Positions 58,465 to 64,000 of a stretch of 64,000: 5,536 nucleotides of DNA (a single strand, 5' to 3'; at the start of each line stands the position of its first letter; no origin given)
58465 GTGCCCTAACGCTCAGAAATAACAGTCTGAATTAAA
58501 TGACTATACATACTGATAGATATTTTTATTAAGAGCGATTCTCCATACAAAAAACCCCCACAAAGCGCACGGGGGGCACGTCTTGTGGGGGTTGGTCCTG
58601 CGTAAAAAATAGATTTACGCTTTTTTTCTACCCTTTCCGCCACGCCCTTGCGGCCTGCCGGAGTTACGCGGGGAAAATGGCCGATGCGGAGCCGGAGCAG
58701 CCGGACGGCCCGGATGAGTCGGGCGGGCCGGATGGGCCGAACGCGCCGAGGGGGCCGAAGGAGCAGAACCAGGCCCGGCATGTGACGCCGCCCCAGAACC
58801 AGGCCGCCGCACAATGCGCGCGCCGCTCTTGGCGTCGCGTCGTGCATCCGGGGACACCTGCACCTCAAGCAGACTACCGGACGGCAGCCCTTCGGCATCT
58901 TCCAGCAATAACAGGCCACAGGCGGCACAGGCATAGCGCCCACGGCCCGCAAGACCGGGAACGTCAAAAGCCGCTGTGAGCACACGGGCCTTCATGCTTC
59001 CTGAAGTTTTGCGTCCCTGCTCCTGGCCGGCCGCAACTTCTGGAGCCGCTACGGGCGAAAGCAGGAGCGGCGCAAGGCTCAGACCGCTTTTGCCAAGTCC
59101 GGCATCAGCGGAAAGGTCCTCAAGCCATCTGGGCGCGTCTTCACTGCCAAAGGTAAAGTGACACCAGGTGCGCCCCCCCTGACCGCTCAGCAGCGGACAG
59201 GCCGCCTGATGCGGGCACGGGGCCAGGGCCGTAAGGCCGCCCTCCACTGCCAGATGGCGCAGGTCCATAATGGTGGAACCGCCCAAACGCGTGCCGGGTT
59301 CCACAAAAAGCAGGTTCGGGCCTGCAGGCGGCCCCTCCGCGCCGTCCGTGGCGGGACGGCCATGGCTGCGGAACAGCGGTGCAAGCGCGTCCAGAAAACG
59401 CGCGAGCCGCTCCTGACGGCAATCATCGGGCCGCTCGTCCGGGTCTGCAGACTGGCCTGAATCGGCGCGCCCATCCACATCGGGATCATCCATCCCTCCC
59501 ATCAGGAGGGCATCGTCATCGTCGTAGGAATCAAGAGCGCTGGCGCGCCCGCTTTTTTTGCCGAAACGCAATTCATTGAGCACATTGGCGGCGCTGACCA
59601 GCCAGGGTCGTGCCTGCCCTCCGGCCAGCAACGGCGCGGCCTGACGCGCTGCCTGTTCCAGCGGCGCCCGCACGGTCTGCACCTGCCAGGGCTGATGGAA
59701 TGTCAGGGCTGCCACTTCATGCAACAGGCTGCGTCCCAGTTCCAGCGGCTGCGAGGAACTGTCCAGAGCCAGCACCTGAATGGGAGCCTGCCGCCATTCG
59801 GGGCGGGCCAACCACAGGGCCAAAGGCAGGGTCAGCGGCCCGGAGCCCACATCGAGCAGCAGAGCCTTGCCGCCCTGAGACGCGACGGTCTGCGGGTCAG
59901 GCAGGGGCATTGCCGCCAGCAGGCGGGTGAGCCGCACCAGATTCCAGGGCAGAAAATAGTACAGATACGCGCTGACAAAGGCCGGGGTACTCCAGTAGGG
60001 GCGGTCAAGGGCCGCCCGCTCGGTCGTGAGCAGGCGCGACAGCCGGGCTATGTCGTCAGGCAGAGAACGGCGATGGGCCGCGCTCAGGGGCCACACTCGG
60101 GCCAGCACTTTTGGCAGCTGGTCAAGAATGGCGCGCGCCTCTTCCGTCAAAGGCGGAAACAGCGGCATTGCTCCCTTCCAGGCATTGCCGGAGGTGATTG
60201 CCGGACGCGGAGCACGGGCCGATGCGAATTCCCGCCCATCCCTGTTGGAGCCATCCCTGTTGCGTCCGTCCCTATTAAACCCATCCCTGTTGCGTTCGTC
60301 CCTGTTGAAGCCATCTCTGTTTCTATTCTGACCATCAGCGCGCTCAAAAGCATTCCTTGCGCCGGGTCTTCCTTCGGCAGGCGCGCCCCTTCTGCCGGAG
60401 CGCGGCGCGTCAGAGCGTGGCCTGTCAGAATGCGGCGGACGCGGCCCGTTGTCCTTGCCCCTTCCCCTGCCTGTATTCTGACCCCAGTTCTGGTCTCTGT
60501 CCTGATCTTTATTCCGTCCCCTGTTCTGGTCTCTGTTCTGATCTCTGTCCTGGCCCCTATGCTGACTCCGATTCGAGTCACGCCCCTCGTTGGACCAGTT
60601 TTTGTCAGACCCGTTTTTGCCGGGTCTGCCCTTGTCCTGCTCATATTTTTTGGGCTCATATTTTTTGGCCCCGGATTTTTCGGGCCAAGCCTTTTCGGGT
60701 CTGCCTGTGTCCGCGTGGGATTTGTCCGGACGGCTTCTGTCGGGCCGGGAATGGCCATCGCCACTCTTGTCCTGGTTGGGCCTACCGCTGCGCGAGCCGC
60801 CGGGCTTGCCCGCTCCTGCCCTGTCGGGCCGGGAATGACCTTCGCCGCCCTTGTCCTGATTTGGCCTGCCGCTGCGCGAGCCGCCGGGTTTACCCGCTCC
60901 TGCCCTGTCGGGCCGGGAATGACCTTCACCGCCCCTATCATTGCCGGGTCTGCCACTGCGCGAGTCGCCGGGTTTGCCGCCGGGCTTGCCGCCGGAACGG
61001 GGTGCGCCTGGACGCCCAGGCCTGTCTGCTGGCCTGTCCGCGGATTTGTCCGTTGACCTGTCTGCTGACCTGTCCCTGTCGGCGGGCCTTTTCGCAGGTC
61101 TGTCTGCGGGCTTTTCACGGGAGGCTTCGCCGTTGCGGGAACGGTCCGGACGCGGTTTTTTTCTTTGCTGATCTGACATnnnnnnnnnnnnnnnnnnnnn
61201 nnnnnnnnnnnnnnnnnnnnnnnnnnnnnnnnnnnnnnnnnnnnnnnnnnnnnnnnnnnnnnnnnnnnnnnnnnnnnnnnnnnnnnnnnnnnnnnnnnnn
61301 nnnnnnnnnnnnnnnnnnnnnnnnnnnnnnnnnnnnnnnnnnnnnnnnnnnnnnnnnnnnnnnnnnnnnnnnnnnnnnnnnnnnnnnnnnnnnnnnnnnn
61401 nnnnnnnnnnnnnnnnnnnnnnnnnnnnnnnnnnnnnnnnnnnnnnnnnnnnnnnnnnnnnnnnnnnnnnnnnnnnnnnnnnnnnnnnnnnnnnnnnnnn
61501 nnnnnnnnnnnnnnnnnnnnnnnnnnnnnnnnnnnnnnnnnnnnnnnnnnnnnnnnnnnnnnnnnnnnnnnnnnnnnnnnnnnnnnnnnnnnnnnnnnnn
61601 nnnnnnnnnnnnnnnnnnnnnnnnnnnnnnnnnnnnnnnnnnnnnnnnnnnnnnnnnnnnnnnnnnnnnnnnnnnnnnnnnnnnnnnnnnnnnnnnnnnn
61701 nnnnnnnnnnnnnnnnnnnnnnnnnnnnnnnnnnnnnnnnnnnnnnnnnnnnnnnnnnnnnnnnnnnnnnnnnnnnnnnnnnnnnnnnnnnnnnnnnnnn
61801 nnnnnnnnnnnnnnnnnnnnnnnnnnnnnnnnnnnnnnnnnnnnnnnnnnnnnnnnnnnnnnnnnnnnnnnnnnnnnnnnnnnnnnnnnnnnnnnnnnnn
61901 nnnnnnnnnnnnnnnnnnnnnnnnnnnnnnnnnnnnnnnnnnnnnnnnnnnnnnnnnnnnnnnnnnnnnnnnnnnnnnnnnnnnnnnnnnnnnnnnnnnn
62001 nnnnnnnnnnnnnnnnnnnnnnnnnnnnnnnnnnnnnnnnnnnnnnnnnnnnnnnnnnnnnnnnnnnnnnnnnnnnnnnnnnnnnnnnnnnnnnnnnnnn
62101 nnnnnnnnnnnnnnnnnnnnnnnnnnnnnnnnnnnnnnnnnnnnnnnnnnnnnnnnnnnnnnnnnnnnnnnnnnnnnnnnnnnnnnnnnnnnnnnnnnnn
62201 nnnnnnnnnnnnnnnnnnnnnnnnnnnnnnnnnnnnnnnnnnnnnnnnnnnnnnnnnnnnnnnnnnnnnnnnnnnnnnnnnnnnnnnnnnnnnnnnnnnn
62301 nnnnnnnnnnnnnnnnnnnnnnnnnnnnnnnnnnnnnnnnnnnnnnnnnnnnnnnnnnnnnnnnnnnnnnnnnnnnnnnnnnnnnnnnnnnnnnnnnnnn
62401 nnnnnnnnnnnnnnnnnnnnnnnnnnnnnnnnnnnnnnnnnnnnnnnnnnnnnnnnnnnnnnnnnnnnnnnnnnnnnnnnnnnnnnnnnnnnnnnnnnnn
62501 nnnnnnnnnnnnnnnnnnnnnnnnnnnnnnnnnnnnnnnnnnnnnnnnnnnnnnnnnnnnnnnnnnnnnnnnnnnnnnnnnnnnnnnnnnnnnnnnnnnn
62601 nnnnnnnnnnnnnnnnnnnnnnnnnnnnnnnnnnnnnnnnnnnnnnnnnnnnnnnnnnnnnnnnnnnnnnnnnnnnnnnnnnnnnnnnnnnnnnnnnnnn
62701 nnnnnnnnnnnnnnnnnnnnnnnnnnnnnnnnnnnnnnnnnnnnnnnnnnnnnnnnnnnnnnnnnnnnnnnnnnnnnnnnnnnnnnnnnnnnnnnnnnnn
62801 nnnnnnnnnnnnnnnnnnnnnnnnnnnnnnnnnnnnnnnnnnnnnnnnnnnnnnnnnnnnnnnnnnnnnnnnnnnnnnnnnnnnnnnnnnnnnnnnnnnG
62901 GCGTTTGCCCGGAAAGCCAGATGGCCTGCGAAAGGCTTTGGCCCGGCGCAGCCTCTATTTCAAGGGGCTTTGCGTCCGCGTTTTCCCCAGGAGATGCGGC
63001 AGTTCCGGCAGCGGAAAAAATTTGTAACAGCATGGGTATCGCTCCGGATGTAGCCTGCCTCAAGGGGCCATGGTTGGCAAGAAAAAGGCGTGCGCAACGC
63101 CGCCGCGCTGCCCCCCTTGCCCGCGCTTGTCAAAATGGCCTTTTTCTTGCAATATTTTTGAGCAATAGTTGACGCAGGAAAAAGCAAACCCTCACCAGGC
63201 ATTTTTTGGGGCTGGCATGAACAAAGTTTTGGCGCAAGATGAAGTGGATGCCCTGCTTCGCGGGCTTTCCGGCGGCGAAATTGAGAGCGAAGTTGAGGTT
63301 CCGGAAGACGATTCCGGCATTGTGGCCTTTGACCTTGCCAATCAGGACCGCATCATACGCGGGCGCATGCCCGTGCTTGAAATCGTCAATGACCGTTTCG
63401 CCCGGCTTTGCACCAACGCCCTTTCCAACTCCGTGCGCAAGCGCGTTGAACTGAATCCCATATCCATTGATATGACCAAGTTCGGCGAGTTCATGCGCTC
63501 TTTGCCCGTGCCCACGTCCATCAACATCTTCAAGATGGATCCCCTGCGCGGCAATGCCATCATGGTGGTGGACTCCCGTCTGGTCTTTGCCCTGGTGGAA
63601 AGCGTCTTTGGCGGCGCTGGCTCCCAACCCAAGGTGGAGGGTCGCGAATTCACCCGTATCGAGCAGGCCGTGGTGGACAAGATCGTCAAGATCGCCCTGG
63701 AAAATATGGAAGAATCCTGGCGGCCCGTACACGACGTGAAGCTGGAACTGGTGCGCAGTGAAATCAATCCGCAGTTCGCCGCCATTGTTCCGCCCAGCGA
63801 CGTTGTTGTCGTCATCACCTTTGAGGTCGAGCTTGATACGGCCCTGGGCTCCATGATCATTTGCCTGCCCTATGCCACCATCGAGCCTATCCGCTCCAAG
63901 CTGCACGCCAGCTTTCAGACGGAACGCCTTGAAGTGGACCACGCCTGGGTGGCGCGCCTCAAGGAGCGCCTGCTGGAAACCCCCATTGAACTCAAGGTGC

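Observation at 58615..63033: Translationally coupled pair: RACo-like 2Fe-2S/ASKHA ATPase and an Rsm22/METTL17-like methyltransferase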

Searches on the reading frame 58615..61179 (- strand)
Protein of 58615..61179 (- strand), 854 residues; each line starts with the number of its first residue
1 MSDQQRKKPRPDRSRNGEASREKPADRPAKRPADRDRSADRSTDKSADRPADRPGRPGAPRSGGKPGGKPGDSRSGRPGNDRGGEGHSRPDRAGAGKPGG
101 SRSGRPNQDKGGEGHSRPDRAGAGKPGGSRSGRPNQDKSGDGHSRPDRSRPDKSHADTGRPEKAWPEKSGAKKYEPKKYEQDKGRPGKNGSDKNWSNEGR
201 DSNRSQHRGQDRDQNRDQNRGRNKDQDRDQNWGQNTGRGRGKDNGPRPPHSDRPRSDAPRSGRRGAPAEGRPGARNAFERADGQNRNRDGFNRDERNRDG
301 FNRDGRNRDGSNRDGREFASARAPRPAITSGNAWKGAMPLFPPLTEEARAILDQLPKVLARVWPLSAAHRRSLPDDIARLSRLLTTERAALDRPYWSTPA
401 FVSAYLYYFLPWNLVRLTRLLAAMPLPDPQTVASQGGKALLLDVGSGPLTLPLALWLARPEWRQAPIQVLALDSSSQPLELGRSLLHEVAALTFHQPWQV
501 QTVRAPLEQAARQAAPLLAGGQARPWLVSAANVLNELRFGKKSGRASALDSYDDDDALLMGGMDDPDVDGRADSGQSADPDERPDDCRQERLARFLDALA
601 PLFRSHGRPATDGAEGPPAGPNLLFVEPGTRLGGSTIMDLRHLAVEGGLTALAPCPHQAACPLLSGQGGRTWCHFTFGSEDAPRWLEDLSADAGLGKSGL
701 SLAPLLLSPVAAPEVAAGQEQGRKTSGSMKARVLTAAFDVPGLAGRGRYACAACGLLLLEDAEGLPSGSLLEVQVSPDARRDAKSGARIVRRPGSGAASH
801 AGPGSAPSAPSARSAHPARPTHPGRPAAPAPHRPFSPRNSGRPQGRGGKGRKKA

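Call 3: search_protein_families(library=pfam, proteins=[window:58615-61179:-], max_evalue=0.01)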
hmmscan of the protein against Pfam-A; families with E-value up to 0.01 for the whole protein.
window:58615-61179:- (854 aa): 1 family
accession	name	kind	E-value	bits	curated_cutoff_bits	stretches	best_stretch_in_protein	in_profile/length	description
PF09243.16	Rsm22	-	5.4e-15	56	23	1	623-676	136-186/275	Mitochondrial small ribosomal subunit Rsm22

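Call 4: search_protein_families(library=ncbifam, proteins=[window:58615-61179:-], max_evalue=0.01)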
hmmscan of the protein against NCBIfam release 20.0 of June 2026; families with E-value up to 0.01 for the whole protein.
window:58615-61179:- (854 aa): 0 families

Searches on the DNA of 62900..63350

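Call 60: search_rna_families(source=window, start=62900, end=63350, threshold=evalue, max_evalue=10)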
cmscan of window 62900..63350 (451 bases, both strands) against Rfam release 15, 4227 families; matches with E-value up to 10: 3.
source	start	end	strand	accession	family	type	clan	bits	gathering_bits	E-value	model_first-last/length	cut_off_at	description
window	63077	63117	-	RF00489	ctRNA_p42d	Gene; antisense;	-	17.9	50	0.38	1-46/46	no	ctRNA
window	63138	63184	-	RF00831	mir-73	Gene; miRNA;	CL00090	12.7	86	5.9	24-71/94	no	mir-73 microRNA precursor family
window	63032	63111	+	RF00195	RsmY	Gene; sRNA;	CL00106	10.4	57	4.1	1-121/121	no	RsmY RNA family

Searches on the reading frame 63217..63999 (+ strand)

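Call 79: search_protein_families(library=pfam, proteins=[window:63217-63999:+], max_evalue=0.001)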
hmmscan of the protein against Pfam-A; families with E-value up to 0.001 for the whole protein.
window:63217-63999:+ (261 aa): 1 family
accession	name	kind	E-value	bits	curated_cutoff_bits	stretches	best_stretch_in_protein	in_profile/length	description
PF02154.20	FliM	-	6.1e-71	238.8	27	1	38-229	1-192/192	Flagellar motor switch protein FliM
